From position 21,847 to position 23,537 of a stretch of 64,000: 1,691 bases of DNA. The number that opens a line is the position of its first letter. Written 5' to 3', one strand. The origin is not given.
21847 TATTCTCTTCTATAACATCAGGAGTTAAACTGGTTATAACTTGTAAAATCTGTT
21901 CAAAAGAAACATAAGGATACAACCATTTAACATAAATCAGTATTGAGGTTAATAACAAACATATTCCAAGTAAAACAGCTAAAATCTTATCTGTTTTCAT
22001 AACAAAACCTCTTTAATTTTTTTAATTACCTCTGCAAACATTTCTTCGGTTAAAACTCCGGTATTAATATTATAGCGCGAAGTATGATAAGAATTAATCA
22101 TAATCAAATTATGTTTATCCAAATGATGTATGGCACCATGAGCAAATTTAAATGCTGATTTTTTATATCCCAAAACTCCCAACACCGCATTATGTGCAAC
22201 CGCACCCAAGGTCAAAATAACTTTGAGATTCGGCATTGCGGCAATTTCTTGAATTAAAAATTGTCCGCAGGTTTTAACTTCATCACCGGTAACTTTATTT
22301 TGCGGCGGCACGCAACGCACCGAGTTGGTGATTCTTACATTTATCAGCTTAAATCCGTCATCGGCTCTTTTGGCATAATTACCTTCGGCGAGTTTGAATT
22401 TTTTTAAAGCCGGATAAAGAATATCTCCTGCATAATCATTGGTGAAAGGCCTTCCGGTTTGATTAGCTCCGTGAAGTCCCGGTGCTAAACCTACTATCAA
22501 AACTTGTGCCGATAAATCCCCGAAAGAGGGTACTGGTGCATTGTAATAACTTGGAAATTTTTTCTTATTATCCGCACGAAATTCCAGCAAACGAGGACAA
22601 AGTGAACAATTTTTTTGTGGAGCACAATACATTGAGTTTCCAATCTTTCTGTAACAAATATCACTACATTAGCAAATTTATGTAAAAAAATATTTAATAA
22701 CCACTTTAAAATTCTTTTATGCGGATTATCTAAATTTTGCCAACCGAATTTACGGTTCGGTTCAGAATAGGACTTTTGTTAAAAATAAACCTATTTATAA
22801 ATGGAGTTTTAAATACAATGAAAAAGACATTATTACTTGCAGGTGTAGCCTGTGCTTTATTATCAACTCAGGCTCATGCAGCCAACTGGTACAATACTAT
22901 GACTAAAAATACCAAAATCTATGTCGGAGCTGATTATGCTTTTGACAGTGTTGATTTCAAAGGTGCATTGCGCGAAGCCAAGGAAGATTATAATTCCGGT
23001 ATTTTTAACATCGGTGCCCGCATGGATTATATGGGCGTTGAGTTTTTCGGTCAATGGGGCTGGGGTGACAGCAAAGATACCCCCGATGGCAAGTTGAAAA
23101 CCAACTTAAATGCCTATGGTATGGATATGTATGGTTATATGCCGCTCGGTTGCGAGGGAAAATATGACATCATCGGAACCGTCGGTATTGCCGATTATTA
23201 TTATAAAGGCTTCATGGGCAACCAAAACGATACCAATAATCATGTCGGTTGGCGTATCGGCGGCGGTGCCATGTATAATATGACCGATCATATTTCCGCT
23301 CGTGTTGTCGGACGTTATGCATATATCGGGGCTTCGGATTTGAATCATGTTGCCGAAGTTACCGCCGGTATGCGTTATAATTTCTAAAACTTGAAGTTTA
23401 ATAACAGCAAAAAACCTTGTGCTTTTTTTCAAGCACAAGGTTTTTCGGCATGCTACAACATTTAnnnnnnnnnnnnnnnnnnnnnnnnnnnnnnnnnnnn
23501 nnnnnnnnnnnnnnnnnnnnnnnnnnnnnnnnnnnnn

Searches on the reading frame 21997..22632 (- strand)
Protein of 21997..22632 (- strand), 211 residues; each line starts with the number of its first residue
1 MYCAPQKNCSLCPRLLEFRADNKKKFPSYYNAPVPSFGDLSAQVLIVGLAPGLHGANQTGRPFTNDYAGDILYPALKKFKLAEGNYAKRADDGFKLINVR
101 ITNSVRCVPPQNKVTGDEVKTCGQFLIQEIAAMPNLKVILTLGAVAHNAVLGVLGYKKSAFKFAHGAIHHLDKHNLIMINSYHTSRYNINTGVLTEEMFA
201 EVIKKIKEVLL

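Call 48: search_protein_families(library=pfam, proteins=[window:21997-22632:-], max_evalue=0.001)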
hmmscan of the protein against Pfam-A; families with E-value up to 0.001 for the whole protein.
window:21997-22632:- (211 aa): 1 family
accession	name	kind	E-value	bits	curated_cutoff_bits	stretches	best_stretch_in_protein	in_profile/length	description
PF03167.25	UDG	-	1.1e-25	90.8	24.3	1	35-206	1-140/141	Uracil DNA glycosylase superfamily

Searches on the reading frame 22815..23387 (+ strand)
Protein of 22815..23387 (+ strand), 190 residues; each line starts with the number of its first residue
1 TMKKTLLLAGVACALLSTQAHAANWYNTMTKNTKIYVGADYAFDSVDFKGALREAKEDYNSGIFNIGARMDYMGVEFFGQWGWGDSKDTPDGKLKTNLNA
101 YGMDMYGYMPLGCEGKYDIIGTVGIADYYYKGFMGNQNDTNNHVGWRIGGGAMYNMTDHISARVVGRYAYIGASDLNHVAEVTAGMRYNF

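Call 48: search_protein_families(library=pfam, proteins=[window:22815-23387:+], max_evalue=0.001)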
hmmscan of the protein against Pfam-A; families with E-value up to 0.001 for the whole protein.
window:22815-23387:+ (190 aa): 1 family
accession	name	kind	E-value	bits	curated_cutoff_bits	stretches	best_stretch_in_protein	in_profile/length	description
PF13505.12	OMP_b-brl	-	2.9e-12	47.6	28.7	1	11-190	3-175/175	Outer membrane protein beta-barrel domain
